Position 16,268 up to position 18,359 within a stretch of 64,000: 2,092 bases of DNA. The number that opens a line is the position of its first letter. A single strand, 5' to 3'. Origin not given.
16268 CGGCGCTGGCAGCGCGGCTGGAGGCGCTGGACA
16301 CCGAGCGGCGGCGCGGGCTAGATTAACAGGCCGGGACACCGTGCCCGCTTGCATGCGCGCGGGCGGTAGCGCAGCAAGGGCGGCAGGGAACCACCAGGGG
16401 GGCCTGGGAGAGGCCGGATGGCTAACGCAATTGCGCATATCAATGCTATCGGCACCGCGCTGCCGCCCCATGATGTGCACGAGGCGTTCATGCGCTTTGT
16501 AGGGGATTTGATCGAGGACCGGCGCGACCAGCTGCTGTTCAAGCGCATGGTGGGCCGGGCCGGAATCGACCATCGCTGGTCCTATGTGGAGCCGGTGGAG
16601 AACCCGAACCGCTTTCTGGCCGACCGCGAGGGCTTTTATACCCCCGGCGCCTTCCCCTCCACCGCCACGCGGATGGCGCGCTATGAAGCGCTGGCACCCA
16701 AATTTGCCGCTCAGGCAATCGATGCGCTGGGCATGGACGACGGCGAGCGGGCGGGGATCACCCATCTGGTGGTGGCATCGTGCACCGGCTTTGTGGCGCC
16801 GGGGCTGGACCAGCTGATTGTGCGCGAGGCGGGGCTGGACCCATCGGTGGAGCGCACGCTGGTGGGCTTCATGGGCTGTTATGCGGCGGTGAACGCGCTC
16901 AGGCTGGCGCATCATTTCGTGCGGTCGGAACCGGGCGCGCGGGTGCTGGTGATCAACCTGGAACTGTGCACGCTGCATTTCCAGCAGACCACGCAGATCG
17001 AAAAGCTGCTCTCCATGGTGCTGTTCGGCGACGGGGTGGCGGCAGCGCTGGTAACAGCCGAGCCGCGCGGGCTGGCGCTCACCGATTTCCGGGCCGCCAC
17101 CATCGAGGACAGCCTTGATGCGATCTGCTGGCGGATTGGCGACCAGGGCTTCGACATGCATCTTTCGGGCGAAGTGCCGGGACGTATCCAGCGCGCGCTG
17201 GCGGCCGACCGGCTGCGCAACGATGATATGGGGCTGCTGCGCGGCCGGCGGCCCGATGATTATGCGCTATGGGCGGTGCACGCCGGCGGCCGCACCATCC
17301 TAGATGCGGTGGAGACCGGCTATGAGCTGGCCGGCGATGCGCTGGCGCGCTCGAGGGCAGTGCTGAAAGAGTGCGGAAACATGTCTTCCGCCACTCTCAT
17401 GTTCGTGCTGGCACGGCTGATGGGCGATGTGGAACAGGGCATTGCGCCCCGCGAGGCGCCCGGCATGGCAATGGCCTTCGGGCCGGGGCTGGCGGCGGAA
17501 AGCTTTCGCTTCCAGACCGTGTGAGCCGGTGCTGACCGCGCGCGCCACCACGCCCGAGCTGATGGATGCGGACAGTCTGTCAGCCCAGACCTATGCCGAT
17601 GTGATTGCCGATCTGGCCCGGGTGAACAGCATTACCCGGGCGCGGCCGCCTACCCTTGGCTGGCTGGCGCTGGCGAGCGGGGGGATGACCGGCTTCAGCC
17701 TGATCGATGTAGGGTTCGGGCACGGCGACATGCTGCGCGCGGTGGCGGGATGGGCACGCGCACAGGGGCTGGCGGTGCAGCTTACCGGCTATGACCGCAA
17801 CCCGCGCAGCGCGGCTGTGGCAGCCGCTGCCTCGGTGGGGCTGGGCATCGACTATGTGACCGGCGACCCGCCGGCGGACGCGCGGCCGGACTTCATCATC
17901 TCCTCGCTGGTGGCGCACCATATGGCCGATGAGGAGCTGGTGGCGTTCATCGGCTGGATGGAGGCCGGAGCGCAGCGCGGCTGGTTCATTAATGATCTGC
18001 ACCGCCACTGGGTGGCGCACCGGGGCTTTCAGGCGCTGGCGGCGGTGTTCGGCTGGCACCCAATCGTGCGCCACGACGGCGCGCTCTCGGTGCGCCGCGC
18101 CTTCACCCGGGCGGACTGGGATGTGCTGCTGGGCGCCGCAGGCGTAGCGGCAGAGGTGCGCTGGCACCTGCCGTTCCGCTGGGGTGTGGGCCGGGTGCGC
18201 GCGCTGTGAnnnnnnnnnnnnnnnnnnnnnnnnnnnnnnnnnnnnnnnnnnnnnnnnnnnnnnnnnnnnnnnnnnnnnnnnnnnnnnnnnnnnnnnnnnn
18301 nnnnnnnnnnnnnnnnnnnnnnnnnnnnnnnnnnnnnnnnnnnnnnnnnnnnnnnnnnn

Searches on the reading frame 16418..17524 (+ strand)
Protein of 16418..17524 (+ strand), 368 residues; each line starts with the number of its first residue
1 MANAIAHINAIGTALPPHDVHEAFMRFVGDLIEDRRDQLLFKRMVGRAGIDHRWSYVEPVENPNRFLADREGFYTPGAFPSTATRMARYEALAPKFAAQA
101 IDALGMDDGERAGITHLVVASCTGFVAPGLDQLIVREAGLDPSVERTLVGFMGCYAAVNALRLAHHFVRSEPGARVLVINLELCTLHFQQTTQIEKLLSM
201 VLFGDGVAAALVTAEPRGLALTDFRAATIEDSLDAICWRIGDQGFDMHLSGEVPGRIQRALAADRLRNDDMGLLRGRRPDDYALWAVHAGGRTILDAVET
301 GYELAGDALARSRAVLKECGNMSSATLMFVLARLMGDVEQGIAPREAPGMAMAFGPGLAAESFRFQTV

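Call 8: search_protein_families(library=pfam, proteins=[window:16418-17524:+], max_evalue=0.01)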
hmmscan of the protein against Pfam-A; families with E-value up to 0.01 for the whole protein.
window:16418-17524:+ (368 aa): 5 families
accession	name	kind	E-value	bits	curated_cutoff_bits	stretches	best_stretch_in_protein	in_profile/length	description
PF00195.25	Chal_sti_synt_N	-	1.2e-22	81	27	1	4-216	12-225/225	Chalcone and stilbene synthases, N-terminal domain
PF02797.21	Chal_sti_synt_C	-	1.6e-19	70.8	27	1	232-366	13-148/151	Chalcone and stilbene synthases, C-terminal domain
PF08392.18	FAE1_CUT1_RppA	-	1.8e-10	41.1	27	1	98-217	88-208/290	FAE1/Type III polyketide synthase-like protein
PF08545.16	ACP_syn_III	-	9.2e-08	32.3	24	1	153-219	6-69/80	3-Oxoacyl-[acyl-carrier-protein (ACP)] synthase III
PF08541.16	ACP_syn_III_C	-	0.00057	20.4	26.6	1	277-362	6-85/90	3-Oxoacyl-[acyl-carrier-protein (ACP)] synthase III C terminal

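Call 13: find_related_loci(query=window:16418-17524:+, collection=genome_contigs, flank=10000)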
Query window:16418-17524:+ (368 aa) in genome_contigs; peptide patterns used: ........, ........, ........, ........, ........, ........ (x = any residue, [..] = any of these).
599 stretches matched a pattern (row limit reached: there are more); 563 encode a relative of the query (tblastn E <= 1e-3); the best 80 are kept; 80 distinct loci.
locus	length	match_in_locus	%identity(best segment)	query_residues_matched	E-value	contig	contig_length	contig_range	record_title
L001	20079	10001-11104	82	1-368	0e+0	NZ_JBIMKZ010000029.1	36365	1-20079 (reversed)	MAG: Polymorphobacter sp. isolate CCAP1427_2_bin-018 CCAP1427_2_bin-018_c29, whole genome shotgun sequence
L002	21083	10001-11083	73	6-368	2e-175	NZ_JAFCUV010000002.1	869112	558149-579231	Sandarakinorhabdus sp. DWP1-3-1 NODE_2_length_869112_cov_118.332329, whole genome shotgun sequence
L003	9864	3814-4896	73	6-368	4e-174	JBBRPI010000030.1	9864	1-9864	MAG: Sphingomonadales bacterium isolate La1_metabat2.429 LA1C_B2.429_k141_1205190L_9864_cov_27.2046, whole genome shotgu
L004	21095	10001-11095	72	2-368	4e-174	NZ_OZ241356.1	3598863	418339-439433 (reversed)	MAG: Glacieibacterium sp. isolate 0a93d3ae-4e29-414a-b5c3-115a92b3a03f chromosome 1, complete sequence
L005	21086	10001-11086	73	5-368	6e-174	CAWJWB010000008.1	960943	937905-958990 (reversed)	MAG: uncultured Alphaproteobacteria bacterium isolate MFD04580.bin.2.116 genome assembly, contig: contig_4523, whole gen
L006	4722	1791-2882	72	3-368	1e-176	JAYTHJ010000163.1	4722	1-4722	MAG: Sphingomonadaceae bacterium isolate GFS_2514 GFS_2514_162, whole genome shotgun sequence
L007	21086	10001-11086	73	5-368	6e-172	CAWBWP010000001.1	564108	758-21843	MAG: uncultured Alphaproteobacteria bacterium isolate MFD04580.bin.1.68 genome assembly, contig: contig_14111, whole gen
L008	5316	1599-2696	71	1-368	3e-173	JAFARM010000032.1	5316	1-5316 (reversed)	MAG: Sphingomonadaceae bacterium isolate CP_BM_ER_R7_8 BM_ER_R7_k147_2168950, whole genome shotgun sequence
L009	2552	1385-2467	73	6-368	0e+0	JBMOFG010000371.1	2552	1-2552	MAG: Polymorphobacter sp. isolate Deming_bin.215 contig170697, whole genome shotgun sequence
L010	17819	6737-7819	70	6-368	2e-169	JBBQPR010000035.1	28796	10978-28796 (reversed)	MAG: Sphingomonadales bacterium isolate Co_metawrap_1522 Cmw_1522_k141_18254801_length_28796_cov_29.9960, whole genome s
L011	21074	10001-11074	72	6-365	1e-167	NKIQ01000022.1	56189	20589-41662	MAG: Alphaproteobacteria bacterium PA4 NODE_604, whole genome shotgun sequence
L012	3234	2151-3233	70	6-368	9e-175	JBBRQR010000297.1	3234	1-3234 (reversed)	MAG: Sphingomonadales bacterium isolate metawrap_la1_60 W_la1_60_k141_2233592L_3234_cov_20.0424, whole genome shotgun se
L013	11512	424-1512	70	4-368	3e-165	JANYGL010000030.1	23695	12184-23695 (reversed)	MAG: Polymorphobacter sp. isolate 341R_metabinner_25 341R_k141_900314, whole genome shotgun sequence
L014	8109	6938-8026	71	4-368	2e-170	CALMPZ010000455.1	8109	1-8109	MAG TPA_asm: uncultured Polymorphobacter sp. isolate SRR5676441_bin.56_CONCOCT_v1.1_MAG genome assembly, contig: ERZ7245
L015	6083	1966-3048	70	6-368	1e-165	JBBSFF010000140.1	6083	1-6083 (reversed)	MAG: Sphingomonadales bacterium isolate LS1_sbin.8 LS1_sbin.8_K_1605624_L_6083_cov_10.0000, whole genome shotgun sequenc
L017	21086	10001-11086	67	2-368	2e-163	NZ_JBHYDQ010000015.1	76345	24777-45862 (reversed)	MAG: Sandarakinorhabdus sp. isolate CCAP1437_1_bin-004 CCAP1437_1_bin-004_c15, whole genome shotgun sequence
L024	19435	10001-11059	71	4-366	3e-161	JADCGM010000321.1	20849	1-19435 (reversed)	MAG: Alphaproteobacteria bacterium isolate M20BS1SP1A70MG M20BS1_321, whole genome shotgun sequence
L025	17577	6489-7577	68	1-368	5e-161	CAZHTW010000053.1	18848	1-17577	MAG TPA_asm: uncultured Sandarakinorhabdus sp. isolate binchicken_co398_179 genome assembly, contig: NODE_1238_length_18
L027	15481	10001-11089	68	1-368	2e-160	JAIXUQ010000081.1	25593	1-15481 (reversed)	MAG: Sphingomonadales bacterium isolate D1_MAG_00034 pond_D1_MAG_00034_000000000041, whole genome shotgun sequence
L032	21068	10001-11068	67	4-368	3e-153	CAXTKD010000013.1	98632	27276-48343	MAG TPA_asm: uncultured Sphingomonadaceae bacterium isolate public_SRR11456921_metawrap_bin.6 genome assembly, contig: p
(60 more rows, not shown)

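Call 19: search_protein_families(library=pfam, proteins=[L002:7169-8314:-, L007:6727-7893:-, L017:5606-8227:+, L001:6204-8009:+, L025:3383-4717:+, L032:8059-8997:-, L004:7555-8235:+, L027:7157-8095:+, L005:6627-7454:-, L024:8067-8729:-], max_evalue=0.001)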
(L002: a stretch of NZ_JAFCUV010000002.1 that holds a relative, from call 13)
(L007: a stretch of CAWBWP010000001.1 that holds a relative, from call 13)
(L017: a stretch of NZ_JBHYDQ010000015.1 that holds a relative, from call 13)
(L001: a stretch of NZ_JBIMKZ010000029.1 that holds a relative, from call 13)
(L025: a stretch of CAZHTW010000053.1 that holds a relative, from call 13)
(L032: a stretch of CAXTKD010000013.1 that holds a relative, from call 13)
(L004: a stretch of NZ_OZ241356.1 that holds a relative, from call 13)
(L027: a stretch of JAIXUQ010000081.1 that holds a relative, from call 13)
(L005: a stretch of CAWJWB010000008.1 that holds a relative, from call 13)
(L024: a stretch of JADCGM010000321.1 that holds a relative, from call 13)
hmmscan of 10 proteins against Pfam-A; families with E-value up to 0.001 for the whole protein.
L002:7169-8314:- (381 aa): 0 families

L007:6727-7893:- (388 aa): 0 families

L017:5606-8227:+ (873 aa): 2 families
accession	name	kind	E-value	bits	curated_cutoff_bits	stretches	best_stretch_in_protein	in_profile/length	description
PF17210.9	SdrD_B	-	1.3e-05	25.8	29.7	0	804-857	23-74/112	SdrD B-like domain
PF13620.12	CarboxypepD_reg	-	0.00024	21.8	32.3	0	799-847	8-56/82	Carboxypeptidase regulatory-like domain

L001:6204-8009:+ (601 aa): 2 families
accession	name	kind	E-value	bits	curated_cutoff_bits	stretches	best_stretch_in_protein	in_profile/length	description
PF00239.26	Resolvase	-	6.7e-37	127.2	23.3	1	46-198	2-145/145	Resolvase, N terminal domain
PF07508.19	Recombinase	-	2.9e-17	63.2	21.1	1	219-314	2-101/102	Recombinase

L025:3383-4717:+ (444 aa): 2 families
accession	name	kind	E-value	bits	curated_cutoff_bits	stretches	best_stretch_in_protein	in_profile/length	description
PF07690.21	MFS_1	-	3.5e-37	128.6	33.4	2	41-278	6-224/347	Major Facilitator Superfamily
PF00083.30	Sugar_tr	-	4.5e-20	72.4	22.3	1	67-403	47-402/452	Sugar (and other) transporter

L032:8059-8997:- (312 aa): 2 families
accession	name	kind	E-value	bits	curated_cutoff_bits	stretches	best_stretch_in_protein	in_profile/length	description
PF14226.12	DIOX_N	-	2.6e-24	86.5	27.3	1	14-123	10-117/117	non-haem dioxygenase in morphine synthesis N-terminal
PF03171.26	2OG-FeII_Oxy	-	8.7e-21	74.6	23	1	168-270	2-100/101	2OG-Fe(II) oxygenase superfamily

L004:7555-8235:+ (226 aa): 1 family
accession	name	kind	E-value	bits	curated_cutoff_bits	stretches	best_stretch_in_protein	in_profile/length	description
PF02659.21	Mntp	-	1.7e-50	171.2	24.4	1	70-220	3-152/152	Putative manganese efflux pump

L027:7157-8095:+ (312 aa): 1 family
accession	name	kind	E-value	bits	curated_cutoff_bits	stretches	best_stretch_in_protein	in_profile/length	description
PF01841.26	Transglut_core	-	6.4e-21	75.1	23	1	147-240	15-108/108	Transglutaminase-like superfamily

L005:6627-7454:- (275 aa): 0 families

L024:8067-8729:- (220 aa): 1 family
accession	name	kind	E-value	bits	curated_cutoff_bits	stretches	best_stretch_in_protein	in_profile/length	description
PF04314.18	PCuAC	-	2.8e-38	130.6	29.4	1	91-200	1-109/109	Copper chaperone PCu(A)C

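Call 45: find_homologous_proteins(query=window:16418-17524:+, max_evalue=1e-100)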
Query window:16418-17524:+ (368 aa): 4627 proteins with E <= 1e-100 among 8000 candidates; the best 120 are listed.
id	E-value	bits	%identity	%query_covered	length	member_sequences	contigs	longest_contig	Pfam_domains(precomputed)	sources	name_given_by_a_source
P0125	8.4e-243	823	100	100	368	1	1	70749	PF02797.22,PF08545.17,PF08392.19,PF00195.26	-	-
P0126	1.6e-198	677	83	100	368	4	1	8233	PF02797.22,PF08545.17,PF08392.19,PF00195.26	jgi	jgi:predicted naringenin-chalcone synthase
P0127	7.5e-195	665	83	99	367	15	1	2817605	PF02797.22,PF08545.17,PF08392.19,PF00195.26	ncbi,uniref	ncbi:MAG: type III polyketide synthase [Polymorphobacter sp.]|uniref:type III polyketide synthase n=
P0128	9.2e-193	658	80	100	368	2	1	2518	PF02797.22,PF08545.17,PF08541.17,PF08392.19,PF00195.26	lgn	-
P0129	1.4e-191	654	82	100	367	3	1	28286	PF02797.22,PF08545.17,PF08541.17,PF08392.19,PF00195.26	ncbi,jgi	jgi:predicted naringenin-chalcone synthase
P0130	6.2e-190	649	81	100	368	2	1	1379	PF02797.22,PF08545.17,PF08541.17,PF08392.19,PF00195.26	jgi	jgi:predicted naringenin-chalcone synthase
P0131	1.0e-187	642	80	99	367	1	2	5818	PF02797.22,PF08545.17,PF08541.17,PF08392.19,PF00195.26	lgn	-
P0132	9.6e-183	625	78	99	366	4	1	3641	PF02797.22,PF08545.17,PF08541.17,PF08392.19,PF00195.26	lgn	-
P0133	3.4e-173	594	74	99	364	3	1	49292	PF02797.22,PF08545.17,PF08541.17,PF08392.19,PF00195.26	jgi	-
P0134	4.6e-173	593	72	99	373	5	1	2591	PF02797.22,PF08545.17,PF08392.19,PF00195.26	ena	-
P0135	5.1e-172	590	74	99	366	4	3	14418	PF02797.22,PF08545.17,PF08392.19,PF00195.26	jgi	jgi:predicted naringenin-chalcone synthase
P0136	1.8e-171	588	74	99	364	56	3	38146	PF02797.22,PF08545.17,PF08541.17,PF08392.19,PF00195.26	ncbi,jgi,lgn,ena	jgi:predicted naringenin-chalcone synthase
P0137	3.7e-171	587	74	98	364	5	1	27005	PF02797.22,PF08545.17,PF08541.17,PF08392.19,PF00195.26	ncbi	-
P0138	4.0e-171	587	73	99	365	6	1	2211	PF02797.22,PF08545.17,PF08541.17,PF08392.19,PF00195.26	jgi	jgi:predicted naringenin-chalcone synthase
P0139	6.7e-171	586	74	99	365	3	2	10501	PF02797.22,PF08545.17,PF08392.19,PF00195.26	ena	-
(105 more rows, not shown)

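Call 46: find_encoding_contigs(protein=P0127, flank=10000, max_places=3)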
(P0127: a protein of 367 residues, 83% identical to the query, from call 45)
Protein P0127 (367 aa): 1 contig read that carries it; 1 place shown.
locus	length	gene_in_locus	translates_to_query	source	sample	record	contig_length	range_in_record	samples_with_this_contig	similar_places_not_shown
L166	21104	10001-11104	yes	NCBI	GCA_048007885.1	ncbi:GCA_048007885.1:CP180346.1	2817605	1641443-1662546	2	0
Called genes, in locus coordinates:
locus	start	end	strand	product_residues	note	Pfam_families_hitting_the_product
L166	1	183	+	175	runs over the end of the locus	PF01555:N6_N4_Mtase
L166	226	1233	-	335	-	-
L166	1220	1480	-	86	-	PF01471:PG_binding_1 (weak)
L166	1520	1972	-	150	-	-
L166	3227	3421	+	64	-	-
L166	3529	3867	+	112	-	PF11994:DUF3489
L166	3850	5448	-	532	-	PF03929:PepSY_TM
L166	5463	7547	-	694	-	PF07715:Plug, PF00593:TonB_dep_Rec_b-barrel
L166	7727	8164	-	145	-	-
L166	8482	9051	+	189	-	-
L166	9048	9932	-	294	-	PF03576:Peptidase_S58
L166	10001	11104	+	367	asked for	PF00195:Chal_sti_synt_N, PF08392:FAE1_CUT1_RppA, PF08545:ACP_syn_III, PF02797:Chal_sti_synt_C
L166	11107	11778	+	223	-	PF13489:Methyltransf_23 (weak), PF08241:Methyltransf_11 (weak), PF08242:Methyltransf_12 (faint), PF13649:Methyltransf_25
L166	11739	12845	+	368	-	-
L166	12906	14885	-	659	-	PF09848:SLFN-g3_helicase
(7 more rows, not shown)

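Call 47: find_encoding_contigs(protein=P0129, flank=10000, max_places=3)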
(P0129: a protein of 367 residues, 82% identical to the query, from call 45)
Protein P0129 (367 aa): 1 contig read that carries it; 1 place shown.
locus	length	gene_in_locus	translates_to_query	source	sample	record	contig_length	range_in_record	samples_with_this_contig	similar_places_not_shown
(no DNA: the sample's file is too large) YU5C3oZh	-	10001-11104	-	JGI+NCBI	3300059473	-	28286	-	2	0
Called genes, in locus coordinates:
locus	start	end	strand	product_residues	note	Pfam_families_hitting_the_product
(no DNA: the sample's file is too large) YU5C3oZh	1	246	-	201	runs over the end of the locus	PF13640:2OG-FeII_Oxy_3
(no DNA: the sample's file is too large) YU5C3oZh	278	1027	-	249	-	PF06750:A24_N_bact, PF01478:Peptidase_A24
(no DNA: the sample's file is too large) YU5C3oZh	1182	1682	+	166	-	PF04248:NTP_transf_9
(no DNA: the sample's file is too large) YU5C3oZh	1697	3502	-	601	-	PF03600:CitMHS, PF02080:TrkA_C, PF03600:CitMHS (weak)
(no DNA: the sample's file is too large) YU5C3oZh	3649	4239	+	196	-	PF13489:Methyltransf_23 (weak), PF13649:Methyltransf_25, PF08242:Methyltransf_12 (weak)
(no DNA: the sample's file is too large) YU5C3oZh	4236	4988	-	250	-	PF00106:adh_short, PF08659:KR, PF23441:SDR, PF13561:adh_short_C2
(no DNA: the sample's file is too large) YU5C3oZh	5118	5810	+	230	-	PF01557:FAA_hydrolase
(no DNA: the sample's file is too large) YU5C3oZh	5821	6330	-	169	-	PF00072:Response_reg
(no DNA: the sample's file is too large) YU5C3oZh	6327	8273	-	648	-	PF03176:MMPL, PF02460:Patched (faint), PF12349:Sterol-sensing (weak)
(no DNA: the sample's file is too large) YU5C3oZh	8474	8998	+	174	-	-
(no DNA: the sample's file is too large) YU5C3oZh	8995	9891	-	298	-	PF03576:Peptidase_S58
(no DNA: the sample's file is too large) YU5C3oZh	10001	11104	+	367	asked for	PF00195:Chal_sti_synt_N, PF08392:FAE1_CUT1_RppA, PF08545:ACP_syn_III, PF02797:Chal_sti_synt_C, PF08541:ACP_syn_III_C (weak)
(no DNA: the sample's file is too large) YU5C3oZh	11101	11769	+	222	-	PF13489:Methyltransf_23 (weak), PF13649:Methyltransf_25, PF13847:Methyltransf_31 (weak), PF08241:Methyltransf_11, PF08242:Methyltransf_12 (faint)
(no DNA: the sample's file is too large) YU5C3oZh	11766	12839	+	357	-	-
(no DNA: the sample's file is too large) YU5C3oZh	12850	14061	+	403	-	PF21016:RlmN_N, PF04055:Radical_SAM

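Call 51: search_protein_families(library=pfam, proteins=[L001:253-594:-, L001:811-1524:-, L001:1490-2326:-, L001:2283-2939:-, L001:2974-3336:-, L001:3364-3717:-, L001:3814-4272:-, L001:4496-5002:+, L001:5418-5741:-, L001:5818-6315:+], max_evalue=0.01)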
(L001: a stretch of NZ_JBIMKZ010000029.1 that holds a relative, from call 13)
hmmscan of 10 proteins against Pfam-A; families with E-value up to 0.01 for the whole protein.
L001:253-594:- (113 aa): 4 families
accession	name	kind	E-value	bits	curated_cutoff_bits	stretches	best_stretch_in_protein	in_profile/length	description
PF13202.12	EF-hand_5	-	8.1e-06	25.5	25.9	1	93-112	3-23/25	EF hand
PF00036.39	EF-hand_1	-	0.00022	21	25.4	1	93-111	5-23/29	EF hand domain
PF01402.27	RHH_1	-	0.00026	21.3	20.5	1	13-48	2-37/39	Ribbon-helix-helix protein, copG family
PF13405.12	EF-hand_6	-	0.0012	18.9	25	1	92-112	4-24/30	EF-hand domain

L001:811-1524:- (237 aa): 6 families
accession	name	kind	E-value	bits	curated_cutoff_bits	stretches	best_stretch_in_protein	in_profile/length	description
PF13417.12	GST_N_3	-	2e-11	44.5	22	1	27-90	12-73/75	Glutathione S-transferase, N-terminal domain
PF00043.30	GST_C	-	2.1e-10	41.2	20.7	1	128-205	13-93/93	Glutathione S-transferase, C-terminal domain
PF02798.26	GST_N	-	5.7e-10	39.8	20.9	1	15-86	3-76/76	Glutathione S-transferase, N-terminal domain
PF14497.11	GST_C_3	-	5.9e-10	39.7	21.6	1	121-205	4-95/104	Glutathione S-transferase, C-terminal domain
PF13410.11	GST_C_2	-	6e-10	39.5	24.9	1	139-200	4-69/69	Glutathione S-transferase, C-terminal domain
PF13409.12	GST_N_2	-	4e-07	31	25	1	26-86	6-69/70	Glutathione S-transferase, N-terminal domain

L001:1490-2326:- (278 aa): 3 families
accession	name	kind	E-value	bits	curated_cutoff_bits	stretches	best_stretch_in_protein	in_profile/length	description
PF00903.31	Glyoxalase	-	2.3e-17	63.9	20.6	2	166-270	7-119/121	Glyoxalase/Bleomycin resistance protein/Dioxygenase superfamily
PF18029.7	Glyoxalase_6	-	2.3e-12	47.9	23.6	2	28-135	6-104/106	Glyoxalase-like domain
PF22677.2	Ble-like_N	-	1.9e-08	34.4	24.5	1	21-50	2-32/41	Bleomycin resistance protein-like N-terminal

L001:2283-2939:- (218 aa): 5 families
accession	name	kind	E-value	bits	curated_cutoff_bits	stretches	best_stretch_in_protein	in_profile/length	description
PF02798.26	GST_N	-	2.7e-10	40.9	20.9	1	23-81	13-74/76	Glutathione S-transferase, N-terminal domain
PF00043.30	GST_C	-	7.9e-07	29.7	20.7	1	130-192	27-93/93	Glutathione S-transferase, C-terminal domain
PF13409.12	GST_N_2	-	3e-06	28.2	25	1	26-74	7-60/70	Glutathione S-transferase, N-terminal domain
PF14497.11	GST_C_3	-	0.0003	21.4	21.6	1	135-193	32-96/104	Glutathione S-transferase, C-terminal domain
PF13417.12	GST_N_3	-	0.00033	21.4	22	1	26-75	12-61/75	Glutathione S-transferase, N-terminal domain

L001:2974-3336:- (120 aa): 1 family
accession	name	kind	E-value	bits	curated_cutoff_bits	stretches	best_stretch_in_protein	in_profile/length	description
PF04828.22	GFA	-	1.1e-07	32.3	24.3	1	2-73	2-81/115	Glutathione-dependent formaldehyde-activating enzyme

L001:3364-3717:- (117 aa): 3 families
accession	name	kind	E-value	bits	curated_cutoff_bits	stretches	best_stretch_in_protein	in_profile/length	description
PF18029.7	Glyoxalase_6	-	1.9e-07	32.1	23.6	1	11-113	3-105/106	Glyoxalase-like domain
PF00903.31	Glyoxalase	-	9.9e-05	23.1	20.6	1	65-112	74-120/121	Glyoxalase/Bleomycin resistance protein/Dioxygenase superfamily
PF13468.12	Glyoxalase_3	-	0.0057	17.2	25.1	0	23-69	115-160/176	Glyoxalase-like domain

L001:3814-4272:- (152 aa): 2 families
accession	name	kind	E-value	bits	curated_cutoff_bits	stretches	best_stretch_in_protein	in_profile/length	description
PF22677.2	Ble-like_N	-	6e-08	32.8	24.5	1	18-44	1-28/41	Bleomycin resistance protein-like N-terminal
PF00903.31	Glyoxalase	-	1.8e-06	28.8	20.6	1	22-138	5-120/121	Glyoxalase/Bleomycin resistance protein/Dioxygenase superfamily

L001:4496-5002:+ (168 aa): 2 families
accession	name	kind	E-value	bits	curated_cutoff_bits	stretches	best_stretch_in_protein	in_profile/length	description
PF01638.23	HxlR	-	9e-05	22.7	20.8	1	1-51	35-85/91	HxlR-like helix-turn-helix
PF14864.11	Alkyl_sulf_C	-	0.0012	19.5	27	1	69-165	19-117/125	Alkyl sulfatase C-terminal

L001:5418-5741:- (107 aa): 0 families

L001:5818-6315:+ (165 aa): 1 family
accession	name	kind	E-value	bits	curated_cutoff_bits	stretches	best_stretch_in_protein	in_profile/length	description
PF11149.13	DUF2924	-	2.6e-42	144.8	31.2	1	6-139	2-135/135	Protein of unknown function (DUF2924)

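Call 69: find_encoding_contigs(protein=P0126, flank=10000, max_places=4)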
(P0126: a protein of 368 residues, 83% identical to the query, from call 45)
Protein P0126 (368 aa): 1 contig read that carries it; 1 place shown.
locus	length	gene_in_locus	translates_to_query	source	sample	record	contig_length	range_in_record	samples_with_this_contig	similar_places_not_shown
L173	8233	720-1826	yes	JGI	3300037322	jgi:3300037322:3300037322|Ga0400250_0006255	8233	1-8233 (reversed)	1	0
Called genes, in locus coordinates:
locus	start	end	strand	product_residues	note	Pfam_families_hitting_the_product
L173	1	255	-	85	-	?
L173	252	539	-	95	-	PF02686:GatC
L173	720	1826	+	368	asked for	PF00195:Chal_sti_synt_N, PF08392:FAE1_CUT1_RppA, PF08545:ACP_syn_III, PF02797:Chal_sti_synt_C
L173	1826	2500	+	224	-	PF08241:Methyltransf_11 (weak), PF13649:Methyltransf_25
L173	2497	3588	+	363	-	-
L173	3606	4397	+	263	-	PF13241:NAD_binding_7 (weak), PF10414:CysG_dimeriser (weak)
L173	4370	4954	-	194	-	PF01844:HNH, PF14279:HNH_5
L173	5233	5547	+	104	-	-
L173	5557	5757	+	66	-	PF04588:HIG_1_N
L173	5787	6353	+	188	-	PF01923:Cob_adeno_trans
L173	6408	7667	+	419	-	PF12867:DinB_2, PF03781:FGE-sulfatase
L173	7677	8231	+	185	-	?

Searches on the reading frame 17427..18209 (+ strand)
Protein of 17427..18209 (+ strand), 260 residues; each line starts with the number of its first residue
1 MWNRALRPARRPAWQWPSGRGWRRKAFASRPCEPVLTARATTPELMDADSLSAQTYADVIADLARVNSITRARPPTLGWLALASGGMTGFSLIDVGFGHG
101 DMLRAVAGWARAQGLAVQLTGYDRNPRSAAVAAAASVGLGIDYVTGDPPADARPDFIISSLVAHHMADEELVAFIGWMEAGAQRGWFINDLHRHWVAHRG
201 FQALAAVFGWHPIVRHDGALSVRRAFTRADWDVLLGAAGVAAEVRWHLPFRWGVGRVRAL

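Call 8: search_protein_families(library=pfam, proteins=[window:17427-18209:+], max_evalue=0.01)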
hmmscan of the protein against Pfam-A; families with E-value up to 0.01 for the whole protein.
window:17427-18209:+ (260 aa): 3 families
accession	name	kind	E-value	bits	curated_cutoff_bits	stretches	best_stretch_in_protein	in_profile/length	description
PF13489.12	Methyltransf_23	-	5.8e-05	23.3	27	1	91-180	25-106/164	Methyltransferase domain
PF13649.12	Methyltransf_25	-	9e-05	23.5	27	1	93-175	2-86/97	Methyltransferase domain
PF08241.18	Methyltransf_11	-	0.0002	22.4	21.2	1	94-170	2-77/95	Methyltransferase domain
